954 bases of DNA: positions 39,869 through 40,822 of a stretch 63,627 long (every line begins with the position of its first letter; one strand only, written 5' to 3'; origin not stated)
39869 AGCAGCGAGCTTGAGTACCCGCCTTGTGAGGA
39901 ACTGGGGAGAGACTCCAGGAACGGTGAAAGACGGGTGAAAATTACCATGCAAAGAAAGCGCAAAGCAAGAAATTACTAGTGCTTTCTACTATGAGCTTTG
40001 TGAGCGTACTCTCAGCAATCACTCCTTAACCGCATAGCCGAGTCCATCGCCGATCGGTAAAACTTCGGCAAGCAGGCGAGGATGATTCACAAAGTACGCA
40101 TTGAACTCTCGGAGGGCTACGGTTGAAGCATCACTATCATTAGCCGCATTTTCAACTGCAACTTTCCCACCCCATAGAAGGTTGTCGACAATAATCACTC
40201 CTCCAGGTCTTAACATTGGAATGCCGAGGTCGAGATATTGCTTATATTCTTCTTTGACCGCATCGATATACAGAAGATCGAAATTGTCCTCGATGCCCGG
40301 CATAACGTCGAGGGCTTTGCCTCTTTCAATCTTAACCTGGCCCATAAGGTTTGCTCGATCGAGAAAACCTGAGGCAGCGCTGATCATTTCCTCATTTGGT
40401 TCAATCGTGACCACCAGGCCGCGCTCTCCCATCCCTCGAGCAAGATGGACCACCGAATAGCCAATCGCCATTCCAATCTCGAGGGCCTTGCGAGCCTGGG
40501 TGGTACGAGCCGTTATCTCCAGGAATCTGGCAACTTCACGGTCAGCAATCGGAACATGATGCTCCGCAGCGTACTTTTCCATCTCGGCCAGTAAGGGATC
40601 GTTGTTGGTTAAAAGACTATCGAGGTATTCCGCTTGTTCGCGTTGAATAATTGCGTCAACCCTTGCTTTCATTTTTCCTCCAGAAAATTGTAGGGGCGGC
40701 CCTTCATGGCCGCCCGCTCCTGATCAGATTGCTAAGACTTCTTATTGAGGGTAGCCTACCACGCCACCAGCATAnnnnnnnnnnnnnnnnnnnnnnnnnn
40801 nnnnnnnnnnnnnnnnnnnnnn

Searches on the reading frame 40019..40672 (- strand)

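Call 65: search_protein_families(library=pfam, proteins=[window:40019-40672:-], max_evalue=0.0001)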
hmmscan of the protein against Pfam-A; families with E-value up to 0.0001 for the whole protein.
window:40019-40672:- (217 aa): 5 families
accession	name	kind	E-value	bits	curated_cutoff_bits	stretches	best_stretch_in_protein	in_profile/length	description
PF01596.23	Methyltransf_3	-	7.6e-33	114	22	1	24-214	7-201/204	O-methyltransferase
PF13578.12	Methyltransf_24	-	1.1e-13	52.4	26.3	1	64-164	1-104/105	Methyltransferase domain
PF01135.25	PCMT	-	1.8e-06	28.3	20.3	1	47-162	62-171/210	Protein-L-isoaspartate(D-aspartate) O-methyltransferase (PCMT)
PF13649.12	Methyltransf_25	-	8.7e-06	26.8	27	1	64-158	2-97/97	Methyltransferase domain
PF13847.12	Methyltransf_31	-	2.1e-05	24.7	27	1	60-164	4-111/145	Methyltransferase domain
